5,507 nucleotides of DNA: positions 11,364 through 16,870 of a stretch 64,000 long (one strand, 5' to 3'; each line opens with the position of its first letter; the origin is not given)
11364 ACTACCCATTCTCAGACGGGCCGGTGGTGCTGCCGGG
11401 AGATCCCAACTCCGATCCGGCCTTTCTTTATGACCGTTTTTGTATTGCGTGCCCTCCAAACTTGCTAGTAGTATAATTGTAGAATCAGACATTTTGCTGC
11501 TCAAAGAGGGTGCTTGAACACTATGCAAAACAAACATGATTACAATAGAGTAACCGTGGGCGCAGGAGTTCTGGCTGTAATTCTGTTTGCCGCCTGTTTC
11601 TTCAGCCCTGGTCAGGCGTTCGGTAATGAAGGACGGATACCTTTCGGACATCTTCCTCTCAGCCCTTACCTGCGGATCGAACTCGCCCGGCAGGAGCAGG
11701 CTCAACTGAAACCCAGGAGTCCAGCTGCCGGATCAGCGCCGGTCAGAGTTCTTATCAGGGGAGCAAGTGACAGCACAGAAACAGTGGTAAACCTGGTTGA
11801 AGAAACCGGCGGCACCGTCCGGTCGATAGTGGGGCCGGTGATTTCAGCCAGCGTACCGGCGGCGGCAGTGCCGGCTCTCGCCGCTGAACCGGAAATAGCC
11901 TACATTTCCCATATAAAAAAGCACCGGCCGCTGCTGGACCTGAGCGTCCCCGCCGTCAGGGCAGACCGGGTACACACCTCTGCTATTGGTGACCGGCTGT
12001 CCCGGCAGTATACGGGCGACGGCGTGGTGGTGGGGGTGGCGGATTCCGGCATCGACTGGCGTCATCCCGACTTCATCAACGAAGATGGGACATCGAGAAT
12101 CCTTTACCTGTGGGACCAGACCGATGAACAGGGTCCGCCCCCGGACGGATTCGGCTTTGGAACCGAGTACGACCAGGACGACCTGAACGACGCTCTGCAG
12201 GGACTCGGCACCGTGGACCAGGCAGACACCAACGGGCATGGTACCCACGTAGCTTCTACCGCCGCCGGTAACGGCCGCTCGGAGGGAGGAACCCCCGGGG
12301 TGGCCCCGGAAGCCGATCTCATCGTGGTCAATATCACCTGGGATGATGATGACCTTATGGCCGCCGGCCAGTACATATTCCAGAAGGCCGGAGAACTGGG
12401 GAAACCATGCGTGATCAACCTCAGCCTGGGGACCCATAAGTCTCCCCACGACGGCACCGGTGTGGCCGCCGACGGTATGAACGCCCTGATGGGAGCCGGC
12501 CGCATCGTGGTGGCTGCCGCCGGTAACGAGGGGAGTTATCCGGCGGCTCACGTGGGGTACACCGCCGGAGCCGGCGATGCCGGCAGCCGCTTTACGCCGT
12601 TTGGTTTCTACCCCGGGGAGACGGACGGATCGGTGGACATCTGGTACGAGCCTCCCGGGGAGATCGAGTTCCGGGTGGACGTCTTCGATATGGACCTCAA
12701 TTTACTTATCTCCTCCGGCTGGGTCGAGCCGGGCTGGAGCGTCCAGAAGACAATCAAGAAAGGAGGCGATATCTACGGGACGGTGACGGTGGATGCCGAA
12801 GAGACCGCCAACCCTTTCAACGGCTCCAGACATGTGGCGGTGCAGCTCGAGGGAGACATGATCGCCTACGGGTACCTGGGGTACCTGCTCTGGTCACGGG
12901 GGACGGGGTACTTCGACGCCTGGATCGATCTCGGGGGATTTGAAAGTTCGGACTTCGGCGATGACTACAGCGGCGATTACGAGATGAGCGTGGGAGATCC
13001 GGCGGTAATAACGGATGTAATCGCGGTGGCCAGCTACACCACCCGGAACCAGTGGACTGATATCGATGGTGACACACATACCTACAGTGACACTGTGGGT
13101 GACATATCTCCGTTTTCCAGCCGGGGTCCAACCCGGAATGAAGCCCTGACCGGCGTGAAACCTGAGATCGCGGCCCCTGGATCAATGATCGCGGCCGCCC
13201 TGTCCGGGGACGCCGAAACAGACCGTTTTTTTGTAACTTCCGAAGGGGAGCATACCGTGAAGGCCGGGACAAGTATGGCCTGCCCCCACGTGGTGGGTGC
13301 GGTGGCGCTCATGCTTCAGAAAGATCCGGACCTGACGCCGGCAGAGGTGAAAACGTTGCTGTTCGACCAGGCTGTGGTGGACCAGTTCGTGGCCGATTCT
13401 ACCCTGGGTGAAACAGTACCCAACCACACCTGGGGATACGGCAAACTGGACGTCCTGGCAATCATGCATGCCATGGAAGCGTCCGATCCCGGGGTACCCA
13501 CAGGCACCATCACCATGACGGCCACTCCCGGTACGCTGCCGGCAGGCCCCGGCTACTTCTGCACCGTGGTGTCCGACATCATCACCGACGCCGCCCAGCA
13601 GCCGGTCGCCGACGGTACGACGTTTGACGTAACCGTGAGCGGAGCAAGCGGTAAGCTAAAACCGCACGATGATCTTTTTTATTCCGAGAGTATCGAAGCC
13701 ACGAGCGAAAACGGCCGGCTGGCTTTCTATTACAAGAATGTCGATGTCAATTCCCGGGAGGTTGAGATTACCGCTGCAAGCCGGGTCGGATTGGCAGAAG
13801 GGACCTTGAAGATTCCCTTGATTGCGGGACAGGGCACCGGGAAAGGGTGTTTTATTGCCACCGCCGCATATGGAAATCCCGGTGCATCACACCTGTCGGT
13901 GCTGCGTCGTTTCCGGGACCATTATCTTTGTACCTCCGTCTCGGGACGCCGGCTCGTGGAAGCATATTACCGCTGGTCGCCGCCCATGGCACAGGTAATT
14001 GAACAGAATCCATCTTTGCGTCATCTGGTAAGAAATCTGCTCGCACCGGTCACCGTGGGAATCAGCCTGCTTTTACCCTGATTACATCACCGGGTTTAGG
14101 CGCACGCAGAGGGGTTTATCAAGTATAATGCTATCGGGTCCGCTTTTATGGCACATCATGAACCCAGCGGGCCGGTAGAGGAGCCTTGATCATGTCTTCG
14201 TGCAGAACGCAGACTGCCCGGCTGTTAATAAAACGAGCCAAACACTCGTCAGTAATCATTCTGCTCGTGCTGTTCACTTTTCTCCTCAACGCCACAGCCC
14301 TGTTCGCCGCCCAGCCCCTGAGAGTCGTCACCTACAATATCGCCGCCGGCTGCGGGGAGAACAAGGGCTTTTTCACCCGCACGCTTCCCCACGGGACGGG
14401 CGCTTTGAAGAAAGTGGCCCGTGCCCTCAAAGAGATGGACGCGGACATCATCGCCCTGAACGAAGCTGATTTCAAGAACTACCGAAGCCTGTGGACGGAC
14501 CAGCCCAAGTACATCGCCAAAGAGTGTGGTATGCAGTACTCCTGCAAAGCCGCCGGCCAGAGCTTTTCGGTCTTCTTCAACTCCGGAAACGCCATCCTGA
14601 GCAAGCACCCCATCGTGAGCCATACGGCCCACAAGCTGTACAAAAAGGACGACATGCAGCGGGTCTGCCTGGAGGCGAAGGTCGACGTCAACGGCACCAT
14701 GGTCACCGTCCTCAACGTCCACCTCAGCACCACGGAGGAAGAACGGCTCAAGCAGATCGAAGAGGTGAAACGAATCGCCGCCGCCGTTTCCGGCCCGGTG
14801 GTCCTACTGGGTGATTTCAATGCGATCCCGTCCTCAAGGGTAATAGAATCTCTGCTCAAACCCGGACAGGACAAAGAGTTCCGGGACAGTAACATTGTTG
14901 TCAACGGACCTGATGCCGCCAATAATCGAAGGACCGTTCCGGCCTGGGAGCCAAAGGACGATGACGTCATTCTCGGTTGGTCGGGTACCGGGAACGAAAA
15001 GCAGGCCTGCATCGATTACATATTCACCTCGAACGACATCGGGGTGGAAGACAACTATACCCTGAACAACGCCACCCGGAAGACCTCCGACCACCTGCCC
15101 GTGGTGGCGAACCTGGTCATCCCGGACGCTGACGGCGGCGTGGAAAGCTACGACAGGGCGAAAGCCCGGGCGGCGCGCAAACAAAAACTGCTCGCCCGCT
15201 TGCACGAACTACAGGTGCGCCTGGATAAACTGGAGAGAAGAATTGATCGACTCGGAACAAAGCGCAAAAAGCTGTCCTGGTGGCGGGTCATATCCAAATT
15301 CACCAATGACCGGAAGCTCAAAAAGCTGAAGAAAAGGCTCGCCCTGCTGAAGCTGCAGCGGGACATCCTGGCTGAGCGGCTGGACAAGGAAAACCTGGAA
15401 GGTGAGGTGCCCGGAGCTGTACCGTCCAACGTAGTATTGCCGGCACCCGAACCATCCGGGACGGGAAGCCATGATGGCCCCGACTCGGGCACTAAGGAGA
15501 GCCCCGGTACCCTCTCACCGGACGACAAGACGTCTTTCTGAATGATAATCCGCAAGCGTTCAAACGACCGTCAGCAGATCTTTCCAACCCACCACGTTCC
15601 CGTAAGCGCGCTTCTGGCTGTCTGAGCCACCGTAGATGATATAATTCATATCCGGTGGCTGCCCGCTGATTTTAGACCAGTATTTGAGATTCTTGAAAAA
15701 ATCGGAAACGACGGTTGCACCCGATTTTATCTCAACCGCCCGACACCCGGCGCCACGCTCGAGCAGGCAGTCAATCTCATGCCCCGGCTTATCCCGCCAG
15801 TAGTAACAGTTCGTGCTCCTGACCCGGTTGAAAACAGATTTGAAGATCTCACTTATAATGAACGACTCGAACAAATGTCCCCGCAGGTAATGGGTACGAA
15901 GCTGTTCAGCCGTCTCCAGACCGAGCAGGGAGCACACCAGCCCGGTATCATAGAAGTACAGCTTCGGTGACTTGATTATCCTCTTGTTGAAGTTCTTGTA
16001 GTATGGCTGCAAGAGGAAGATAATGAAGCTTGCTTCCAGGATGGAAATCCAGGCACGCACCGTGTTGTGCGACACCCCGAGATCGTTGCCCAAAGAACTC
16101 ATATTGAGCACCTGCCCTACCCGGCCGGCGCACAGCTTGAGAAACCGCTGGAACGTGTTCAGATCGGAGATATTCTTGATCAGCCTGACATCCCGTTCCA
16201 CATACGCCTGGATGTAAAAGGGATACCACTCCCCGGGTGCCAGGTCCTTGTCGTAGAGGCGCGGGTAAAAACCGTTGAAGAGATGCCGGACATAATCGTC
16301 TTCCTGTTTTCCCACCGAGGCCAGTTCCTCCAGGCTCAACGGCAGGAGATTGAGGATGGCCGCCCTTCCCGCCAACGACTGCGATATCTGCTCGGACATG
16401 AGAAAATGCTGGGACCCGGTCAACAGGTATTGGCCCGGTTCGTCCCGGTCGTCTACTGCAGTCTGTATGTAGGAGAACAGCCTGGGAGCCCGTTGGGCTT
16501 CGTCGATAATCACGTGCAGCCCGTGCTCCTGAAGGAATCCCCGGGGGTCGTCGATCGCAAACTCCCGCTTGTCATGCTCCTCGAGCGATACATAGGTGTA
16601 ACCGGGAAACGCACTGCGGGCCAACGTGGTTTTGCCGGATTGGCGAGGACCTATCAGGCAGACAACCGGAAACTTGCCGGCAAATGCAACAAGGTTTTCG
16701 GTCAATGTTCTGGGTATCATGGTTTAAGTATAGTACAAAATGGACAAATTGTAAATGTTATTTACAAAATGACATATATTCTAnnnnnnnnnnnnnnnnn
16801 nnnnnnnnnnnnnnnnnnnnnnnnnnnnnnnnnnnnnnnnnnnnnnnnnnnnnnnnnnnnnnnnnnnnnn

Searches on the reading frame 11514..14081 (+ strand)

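Call 12: search_protein_families(library=pfam, proteins=[window:11514-14081:+], max_evalue=0.001)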
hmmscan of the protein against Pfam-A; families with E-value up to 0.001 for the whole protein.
window:11514-14081:+ (855 aa): 1 family
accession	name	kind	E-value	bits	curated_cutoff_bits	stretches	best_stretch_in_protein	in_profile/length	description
PF00082.27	Peptidase_S8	-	3.4e-45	155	21.8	2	168-345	1-162/288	Subtilase family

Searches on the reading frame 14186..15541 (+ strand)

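Call 12: search_protein_families(library=pfam, proteins=[window:14186-15541:+], max_evalue=0.001)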
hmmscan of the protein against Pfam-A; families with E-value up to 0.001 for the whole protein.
window:14186-15541:+ (451 aa): 2 families
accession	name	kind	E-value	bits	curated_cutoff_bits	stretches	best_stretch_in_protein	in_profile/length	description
PF03372.29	Exo_endo_phos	-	3.9e-22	79.5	24.5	1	49-303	2-225/225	Endonuclease/Exonuclease/phosphatase family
PF23226.1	Exo_endo_phos_PGAP2IP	-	7.7e-13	48.7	27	1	75-225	24-172/239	PGAP2IP, C-terminal nuclease-like domain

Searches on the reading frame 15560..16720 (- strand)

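Call 12: search_protein_families(library=pfam, proteins=[window:15560-16720:-], max_evalue=0.001)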
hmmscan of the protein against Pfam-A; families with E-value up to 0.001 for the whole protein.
window:15560-16720:- (386 aa): 2 families
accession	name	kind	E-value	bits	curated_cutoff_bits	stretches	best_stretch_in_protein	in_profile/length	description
PF13635.12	DUF4143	-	4.8e-50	169.9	28.1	1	175-334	1-160/160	Domain of unknown function (DUF4143)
PF13173.12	AAA_14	-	1.6e-26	93.2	27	1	18-133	3-128/129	AAA domain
